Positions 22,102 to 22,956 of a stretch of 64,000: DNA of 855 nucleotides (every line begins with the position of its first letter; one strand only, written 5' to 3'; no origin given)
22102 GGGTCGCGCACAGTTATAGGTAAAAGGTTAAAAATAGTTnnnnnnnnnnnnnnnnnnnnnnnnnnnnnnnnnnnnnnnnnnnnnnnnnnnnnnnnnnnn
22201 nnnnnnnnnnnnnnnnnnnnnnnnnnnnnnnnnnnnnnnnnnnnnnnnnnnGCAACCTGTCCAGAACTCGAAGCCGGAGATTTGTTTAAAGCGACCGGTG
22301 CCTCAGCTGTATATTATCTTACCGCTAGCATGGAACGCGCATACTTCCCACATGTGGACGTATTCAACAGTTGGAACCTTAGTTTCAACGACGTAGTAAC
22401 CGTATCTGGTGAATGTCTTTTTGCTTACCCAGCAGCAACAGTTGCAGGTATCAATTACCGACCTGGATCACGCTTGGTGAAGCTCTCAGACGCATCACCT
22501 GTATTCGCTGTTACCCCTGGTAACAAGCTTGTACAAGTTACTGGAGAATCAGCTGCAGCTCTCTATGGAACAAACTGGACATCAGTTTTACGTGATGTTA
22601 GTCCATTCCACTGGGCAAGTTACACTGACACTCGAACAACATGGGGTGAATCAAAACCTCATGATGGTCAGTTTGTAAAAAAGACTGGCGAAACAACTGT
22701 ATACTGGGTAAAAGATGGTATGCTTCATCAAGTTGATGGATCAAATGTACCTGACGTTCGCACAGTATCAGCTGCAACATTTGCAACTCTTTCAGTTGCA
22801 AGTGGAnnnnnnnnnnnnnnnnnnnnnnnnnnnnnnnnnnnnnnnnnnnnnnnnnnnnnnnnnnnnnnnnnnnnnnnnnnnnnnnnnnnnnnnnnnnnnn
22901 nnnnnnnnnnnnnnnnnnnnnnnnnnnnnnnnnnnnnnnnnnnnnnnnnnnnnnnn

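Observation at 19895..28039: Sigma / anti-sigma pair, giant S-layer-like protein, and a Wzy_C-TPR protein form a candidate surface-layer expression and glycosylation module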

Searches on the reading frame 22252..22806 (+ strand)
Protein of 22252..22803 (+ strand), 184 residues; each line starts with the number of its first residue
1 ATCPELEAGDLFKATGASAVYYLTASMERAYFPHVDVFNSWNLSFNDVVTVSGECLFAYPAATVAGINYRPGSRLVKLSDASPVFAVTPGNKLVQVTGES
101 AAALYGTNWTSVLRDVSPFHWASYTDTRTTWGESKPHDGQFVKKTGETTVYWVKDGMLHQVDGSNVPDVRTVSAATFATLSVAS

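Call 78: search_solved_structures(query=A4, max_evalue=10)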
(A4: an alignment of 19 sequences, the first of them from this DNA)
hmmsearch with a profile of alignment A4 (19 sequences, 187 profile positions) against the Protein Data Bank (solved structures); distinct sequences matched with E-value up to 10: 3.
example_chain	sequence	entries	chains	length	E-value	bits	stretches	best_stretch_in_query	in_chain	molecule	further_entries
3e0j_B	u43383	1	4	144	0.23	14.4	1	123-180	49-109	DNA polymerase subunit delta-3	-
9glz_C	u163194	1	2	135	0.26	14.3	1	15-43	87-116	nanobody KM12-AM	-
4idl_A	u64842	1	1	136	0.34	13.9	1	15-43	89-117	Single Domain Antibody VHH A9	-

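Call 79: search_protein_families(library=pfam, alignment_id=A4, max_evalue=1)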
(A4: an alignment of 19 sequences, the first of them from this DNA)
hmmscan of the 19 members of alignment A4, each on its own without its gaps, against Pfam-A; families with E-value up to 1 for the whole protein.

A. member 1, seq(185 aa): 0 families

B. families by the number of members that match (of 19 scanned): 7 families
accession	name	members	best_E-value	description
PF11623.14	NdhS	3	0.033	NAD(P)H dehydrogenase subunit S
PF04952.20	AstE_AspA_hybrid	3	0.14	AstE/AspA barrel-sandwich hybrid domain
PF12708.12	Pect-lyase_RHGA_epim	1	0.066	Rhamnogalacturonase A/epimerase, pectate lyase-like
PF01849.23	NAC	1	0.079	NAC domain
PF05108.18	T7SS_ESX1_EccB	1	0.098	Type VII secretion system ESX-1, transport TM domain B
PF03442.20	CBM_X2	1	0.13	Carbohydrate binding domain X2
PF06517.16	Orthopox_A43R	1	0.25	Orthopoxvirus A43R protein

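Call 86: search_protein_representatives(protein=window:22252-22803:+)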
Query: 184 residues. Proteins with E-value up to 0.001 (for the whole library): 2963; up to 1e-10: 927; up to 1e-30: 56. The best 150 are listed.
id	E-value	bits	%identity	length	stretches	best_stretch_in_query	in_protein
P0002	4.2e-117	404.3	99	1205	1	1-184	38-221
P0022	1.0e-83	295.5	72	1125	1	2-184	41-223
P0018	1.9e-83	294.6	74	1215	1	1-183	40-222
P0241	6.9e-45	169.0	48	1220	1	2-178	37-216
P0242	1.5e-44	167.9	47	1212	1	1-181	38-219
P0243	1.0e-42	161.9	51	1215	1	1-183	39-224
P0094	2.6e-42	160.6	43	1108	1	2-183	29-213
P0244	5.3e-42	159.6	46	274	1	2-174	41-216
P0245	3.3e-41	157.0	42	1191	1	2-182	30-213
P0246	3.8e-41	156.8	45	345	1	2-183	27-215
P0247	2.9e-40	154.0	45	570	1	1-182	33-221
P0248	3.3e-40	153.8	42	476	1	2-184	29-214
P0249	3.8e-40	153.6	46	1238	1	1-183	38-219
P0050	5.7e-40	153.0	49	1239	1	2-180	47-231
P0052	8.9e-40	152.4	46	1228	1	2-181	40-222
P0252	1.5e-39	151.6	45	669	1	2-165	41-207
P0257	2.4e-38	147.7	41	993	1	2-182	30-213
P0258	2.8e-38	147.5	44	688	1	1-183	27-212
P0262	1.9e-37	144.8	47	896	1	1-174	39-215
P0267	3.2e-36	140.8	41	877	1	1-183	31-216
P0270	3.3e-35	137.5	41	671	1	1-182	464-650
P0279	1.5e-32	128.9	40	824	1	1-180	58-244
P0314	4.2e-24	101.3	39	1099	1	2-182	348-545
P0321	2.3e-23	98.9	38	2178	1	3-160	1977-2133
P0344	5.1e-21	91.3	36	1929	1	2-161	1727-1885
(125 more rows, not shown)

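Call 87: search_protein_families(library=pfam, proteins=[P0247, P0252, P0257, P0258, P0262, P0267, P0270, P0279, P0344, P0314], max_evalue=0.0001)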
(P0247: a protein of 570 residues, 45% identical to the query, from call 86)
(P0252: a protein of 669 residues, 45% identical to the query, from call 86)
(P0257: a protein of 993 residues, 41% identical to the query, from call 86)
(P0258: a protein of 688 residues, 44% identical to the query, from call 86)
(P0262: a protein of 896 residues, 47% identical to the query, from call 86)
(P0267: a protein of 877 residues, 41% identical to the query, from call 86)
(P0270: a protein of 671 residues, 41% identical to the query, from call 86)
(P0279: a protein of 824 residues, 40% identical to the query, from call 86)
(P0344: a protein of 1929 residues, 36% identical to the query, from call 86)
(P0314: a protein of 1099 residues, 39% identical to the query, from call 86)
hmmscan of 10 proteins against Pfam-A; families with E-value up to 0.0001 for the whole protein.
P0247 (570 aa): 2 families
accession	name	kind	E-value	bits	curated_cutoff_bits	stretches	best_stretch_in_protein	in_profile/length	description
PF13229.12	Beta_helix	-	2.3e-10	40.8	25.9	1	351-503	3-138/158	Right handed beta helix region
PF05048.19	NosD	-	1.3e-07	31.7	23.6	1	358-512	14-160/212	Periplasmic copper-binding protein (NosD)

P0252 (669 aa): 0 families

P0257 (993 aa): 2 families
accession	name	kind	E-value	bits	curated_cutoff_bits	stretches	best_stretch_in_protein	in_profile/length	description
PF00090.25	TSP_1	-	2.5e-12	47.2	21.6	1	271-321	1-49/49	Thrombospondin type 1 domain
PF19028.6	TSP1_spondin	-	3e-10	40.7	41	1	271-321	4-52/52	Spondin-like TSP1 domain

P0258 (688 aa): 0 families

P0262 (896 aa): 0 families

P0267 (877 aa): 0 families

P0270 (671 aa): 1 family
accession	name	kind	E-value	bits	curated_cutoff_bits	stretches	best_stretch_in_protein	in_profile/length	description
PF07752.16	S-layer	-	1.5e-11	44.3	30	1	173-260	111-205/259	S-layer protein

P0279 (824 aa): 5 families
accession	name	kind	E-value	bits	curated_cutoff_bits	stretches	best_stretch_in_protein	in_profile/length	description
PF13360.13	PQQ_2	-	5.4e-19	69.2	27.6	2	612-791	5-174/233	Outer membrane protein assembly factor BamB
PF13570.13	Beta-prop_ACSF4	-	2.1e-13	50.8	133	1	448-625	80-251/329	Beta-alanine-activating enzyme, beta-propeller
PF16656.11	Pur_ac_phosph_N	-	4e-06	27.7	30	1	356-440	5-93/93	Purple acid Phosphatase, N-terminal domain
PF00041.27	fn3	-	1.3e-05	25.7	25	1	354-434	3-79/84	Fibronectin type III domain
PF08450.18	SGL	-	2.1e-05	24.7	26.3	0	455-685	37-244/246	SMP-30/Gluconolactonase/LRE-like region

P0344 (1929 aa): 1 family
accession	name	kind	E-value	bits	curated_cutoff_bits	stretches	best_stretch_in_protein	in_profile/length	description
PF18676.6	MBG_2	-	3.8e-10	40.6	25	1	1523-1592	1-72/72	MBG domain (YGX type)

P0314 (1099 aa): 0 families
